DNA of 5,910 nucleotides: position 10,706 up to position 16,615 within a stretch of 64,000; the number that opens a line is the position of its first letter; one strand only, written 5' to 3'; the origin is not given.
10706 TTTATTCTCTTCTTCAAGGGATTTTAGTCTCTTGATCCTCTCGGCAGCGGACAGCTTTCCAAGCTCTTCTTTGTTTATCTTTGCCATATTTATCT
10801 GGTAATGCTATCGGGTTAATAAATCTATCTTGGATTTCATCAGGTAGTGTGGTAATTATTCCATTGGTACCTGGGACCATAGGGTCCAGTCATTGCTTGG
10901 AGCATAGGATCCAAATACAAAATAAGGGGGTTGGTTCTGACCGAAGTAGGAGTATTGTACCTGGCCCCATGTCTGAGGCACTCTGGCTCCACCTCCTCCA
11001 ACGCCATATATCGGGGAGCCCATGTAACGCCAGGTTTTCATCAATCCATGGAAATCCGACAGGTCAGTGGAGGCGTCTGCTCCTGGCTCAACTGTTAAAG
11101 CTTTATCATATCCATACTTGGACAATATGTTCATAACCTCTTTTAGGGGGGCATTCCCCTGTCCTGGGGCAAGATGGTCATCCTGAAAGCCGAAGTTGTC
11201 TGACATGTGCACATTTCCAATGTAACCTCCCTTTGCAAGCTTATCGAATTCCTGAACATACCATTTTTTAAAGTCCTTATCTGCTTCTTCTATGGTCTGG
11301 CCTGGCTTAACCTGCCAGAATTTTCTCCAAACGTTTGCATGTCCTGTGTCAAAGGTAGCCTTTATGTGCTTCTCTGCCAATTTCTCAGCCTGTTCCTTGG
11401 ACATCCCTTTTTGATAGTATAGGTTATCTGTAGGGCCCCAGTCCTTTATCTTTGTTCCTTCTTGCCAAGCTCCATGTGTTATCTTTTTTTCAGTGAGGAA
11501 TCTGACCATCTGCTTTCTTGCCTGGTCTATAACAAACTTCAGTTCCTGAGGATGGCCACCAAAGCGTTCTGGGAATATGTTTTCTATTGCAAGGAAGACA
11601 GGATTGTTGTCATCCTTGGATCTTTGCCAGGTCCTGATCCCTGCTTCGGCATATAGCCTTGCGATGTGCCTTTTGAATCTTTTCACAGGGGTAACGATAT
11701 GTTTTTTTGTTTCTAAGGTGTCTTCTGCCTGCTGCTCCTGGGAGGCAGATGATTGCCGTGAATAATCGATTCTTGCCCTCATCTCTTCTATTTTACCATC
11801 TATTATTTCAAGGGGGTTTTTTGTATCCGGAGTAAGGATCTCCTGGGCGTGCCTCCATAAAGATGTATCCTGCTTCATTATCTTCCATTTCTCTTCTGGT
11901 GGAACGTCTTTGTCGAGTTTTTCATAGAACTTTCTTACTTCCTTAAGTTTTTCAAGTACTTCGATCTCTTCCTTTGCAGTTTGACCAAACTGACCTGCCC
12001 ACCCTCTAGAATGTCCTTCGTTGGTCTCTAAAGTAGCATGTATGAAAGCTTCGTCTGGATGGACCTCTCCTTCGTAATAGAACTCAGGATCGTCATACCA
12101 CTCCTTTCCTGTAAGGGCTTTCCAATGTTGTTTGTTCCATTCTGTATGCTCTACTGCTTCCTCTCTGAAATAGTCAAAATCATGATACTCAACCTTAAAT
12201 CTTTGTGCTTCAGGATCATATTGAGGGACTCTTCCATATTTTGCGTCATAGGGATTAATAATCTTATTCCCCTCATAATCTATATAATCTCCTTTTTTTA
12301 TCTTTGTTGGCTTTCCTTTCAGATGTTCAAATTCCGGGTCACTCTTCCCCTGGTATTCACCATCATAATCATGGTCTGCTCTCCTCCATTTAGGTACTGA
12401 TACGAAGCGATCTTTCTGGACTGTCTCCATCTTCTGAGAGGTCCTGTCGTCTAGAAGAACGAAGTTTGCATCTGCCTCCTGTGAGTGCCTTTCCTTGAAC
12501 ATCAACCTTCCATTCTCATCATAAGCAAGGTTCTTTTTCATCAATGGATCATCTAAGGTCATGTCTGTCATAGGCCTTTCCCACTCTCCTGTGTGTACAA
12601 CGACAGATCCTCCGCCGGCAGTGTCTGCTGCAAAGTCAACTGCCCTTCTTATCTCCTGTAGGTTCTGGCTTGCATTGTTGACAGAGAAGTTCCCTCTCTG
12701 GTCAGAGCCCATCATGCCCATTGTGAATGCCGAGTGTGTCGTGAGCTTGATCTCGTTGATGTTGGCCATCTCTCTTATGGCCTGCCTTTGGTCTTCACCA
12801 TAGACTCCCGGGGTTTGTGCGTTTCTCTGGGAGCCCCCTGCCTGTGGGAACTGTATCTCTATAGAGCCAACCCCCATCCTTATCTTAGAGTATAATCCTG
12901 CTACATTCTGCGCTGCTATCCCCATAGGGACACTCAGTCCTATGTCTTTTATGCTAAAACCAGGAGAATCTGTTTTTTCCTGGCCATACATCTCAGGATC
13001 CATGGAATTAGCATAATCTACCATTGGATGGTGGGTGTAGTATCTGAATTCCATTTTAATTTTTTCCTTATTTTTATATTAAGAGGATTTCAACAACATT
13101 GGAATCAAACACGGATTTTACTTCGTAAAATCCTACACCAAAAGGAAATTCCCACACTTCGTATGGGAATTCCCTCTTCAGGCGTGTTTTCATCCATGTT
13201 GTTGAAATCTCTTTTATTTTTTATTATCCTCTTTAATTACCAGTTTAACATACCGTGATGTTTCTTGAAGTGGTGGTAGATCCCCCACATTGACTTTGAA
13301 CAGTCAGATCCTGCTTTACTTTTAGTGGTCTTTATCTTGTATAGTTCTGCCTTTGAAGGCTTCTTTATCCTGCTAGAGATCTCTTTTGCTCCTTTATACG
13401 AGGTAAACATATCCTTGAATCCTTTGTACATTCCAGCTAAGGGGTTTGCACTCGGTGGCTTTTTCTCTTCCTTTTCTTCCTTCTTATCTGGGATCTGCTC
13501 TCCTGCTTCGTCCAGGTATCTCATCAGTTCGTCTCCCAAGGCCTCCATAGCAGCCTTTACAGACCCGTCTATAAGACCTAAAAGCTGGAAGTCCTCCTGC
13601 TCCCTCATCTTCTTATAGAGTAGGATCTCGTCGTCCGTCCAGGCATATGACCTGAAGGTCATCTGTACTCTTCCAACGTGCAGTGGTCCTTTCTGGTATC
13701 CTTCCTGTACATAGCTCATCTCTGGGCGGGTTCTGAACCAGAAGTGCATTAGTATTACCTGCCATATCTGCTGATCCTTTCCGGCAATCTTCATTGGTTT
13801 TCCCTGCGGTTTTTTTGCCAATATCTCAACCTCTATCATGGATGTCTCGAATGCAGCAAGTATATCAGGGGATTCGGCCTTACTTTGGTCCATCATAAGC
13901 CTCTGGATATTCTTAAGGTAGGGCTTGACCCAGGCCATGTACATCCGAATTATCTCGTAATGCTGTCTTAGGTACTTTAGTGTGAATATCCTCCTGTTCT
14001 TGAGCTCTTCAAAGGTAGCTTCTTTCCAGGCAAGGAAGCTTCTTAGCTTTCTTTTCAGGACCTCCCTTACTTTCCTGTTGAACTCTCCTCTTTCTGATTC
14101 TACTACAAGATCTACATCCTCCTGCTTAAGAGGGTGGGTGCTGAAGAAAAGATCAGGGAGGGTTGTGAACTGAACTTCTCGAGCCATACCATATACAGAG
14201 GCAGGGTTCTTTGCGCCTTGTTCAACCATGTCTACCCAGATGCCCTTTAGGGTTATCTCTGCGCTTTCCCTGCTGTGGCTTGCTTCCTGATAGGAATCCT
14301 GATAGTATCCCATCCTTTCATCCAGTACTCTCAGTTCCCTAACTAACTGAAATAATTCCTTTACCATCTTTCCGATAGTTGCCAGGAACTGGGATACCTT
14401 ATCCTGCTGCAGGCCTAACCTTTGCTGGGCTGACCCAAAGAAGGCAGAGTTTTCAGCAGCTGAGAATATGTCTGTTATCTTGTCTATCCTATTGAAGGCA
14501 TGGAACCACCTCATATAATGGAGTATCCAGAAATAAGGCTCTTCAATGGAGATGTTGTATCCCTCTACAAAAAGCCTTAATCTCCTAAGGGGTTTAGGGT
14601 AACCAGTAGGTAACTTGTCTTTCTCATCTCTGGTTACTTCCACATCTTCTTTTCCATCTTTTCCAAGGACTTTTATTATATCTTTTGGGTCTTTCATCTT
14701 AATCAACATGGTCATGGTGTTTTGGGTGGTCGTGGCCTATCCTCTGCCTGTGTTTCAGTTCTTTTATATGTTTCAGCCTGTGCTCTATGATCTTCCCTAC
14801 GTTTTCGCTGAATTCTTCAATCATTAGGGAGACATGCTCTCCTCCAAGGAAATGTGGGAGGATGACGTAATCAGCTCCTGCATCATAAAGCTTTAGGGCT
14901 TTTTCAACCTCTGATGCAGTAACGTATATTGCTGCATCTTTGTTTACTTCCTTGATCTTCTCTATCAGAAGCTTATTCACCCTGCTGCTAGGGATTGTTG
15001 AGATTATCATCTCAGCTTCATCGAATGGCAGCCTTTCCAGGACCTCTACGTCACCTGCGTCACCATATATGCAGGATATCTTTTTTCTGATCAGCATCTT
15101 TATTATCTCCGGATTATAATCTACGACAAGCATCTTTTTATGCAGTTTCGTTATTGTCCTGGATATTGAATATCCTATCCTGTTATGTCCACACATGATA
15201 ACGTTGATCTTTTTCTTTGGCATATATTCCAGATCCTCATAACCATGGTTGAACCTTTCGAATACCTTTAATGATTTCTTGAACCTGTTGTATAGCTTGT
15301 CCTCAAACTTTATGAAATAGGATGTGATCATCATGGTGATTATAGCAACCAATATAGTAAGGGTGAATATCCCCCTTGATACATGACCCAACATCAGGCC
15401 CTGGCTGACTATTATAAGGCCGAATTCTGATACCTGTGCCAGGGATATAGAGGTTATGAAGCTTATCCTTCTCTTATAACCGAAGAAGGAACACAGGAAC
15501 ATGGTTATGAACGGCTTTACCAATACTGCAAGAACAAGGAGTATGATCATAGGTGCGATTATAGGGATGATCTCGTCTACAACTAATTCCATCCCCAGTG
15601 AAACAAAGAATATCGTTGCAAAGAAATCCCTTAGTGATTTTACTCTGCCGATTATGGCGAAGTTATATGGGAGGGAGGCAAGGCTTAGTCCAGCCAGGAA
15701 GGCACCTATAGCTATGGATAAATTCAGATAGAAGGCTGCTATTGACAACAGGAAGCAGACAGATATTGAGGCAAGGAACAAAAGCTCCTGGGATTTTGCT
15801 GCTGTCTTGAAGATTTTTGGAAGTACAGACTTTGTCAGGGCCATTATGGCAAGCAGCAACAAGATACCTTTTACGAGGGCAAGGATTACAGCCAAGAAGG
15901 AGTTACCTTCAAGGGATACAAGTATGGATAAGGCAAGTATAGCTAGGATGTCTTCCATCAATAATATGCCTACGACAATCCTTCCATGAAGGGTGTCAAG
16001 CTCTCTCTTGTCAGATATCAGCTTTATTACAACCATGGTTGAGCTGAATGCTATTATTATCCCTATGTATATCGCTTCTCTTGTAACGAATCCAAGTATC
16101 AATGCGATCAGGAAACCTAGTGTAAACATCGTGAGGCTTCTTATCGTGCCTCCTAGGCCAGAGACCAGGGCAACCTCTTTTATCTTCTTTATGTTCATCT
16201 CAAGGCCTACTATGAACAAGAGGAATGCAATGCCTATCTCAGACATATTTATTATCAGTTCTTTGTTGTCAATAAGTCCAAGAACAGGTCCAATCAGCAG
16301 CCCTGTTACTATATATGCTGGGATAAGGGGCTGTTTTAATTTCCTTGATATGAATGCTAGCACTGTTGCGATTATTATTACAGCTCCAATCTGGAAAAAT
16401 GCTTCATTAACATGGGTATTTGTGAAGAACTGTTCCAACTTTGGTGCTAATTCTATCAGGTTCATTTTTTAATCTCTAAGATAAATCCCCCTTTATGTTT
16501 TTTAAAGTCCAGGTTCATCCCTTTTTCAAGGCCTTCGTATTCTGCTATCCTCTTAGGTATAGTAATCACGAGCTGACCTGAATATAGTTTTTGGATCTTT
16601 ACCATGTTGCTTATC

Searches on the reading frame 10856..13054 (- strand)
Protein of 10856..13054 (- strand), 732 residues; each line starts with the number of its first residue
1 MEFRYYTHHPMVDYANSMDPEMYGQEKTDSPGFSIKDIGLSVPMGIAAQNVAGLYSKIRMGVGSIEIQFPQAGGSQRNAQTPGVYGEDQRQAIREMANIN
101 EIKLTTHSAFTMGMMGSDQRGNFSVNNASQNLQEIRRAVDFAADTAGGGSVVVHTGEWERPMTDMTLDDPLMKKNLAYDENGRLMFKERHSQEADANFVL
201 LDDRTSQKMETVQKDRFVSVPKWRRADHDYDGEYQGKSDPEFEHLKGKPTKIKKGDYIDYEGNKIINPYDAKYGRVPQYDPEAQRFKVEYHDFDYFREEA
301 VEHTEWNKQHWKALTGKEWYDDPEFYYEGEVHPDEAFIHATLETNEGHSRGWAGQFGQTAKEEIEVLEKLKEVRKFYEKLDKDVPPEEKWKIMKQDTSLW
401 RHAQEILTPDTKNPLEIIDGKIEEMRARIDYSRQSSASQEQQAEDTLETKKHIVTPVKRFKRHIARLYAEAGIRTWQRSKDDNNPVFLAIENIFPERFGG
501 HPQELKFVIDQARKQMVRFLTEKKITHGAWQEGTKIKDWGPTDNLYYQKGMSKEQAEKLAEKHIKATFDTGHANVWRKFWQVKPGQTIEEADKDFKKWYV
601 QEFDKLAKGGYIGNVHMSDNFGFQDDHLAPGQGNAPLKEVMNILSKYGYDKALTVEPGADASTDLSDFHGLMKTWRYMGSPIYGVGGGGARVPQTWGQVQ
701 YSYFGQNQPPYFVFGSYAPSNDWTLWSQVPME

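Call 13: search_protein_families(library=pfam, proteins=[window:10856-13054:-], max_evalue=0.001)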
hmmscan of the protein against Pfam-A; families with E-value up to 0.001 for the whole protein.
window:10856-13054:- (732 aa): 1 family
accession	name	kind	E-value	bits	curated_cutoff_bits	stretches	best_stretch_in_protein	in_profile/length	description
PF01261.30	AP_endonuc_2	-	2.4e-15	57.3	31.1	1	556-658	145-230/249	Xylose isomerase-like TIM barrel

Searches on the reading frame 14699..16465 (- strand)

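Call 13: search_protein_families(library=pfam, proteins=[window:14699-16465:-], max_evalue=0.001)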
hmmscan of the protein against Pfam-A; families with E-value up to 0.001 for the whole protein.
window:14699-16465:- (588 aa): 2 families
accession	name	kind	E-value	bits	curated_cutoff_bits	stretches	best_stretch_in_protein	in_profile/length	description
PF00999.27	Na_H_Exchanger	-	5e-55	187.3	26.2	1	31-385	2-369/375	Sodium/hydrogen exchanger, transmembrane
PF02254.24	TrkA_N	-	9.6e-23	81.2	23.8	1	422-537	1-116/116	TrkA-N domain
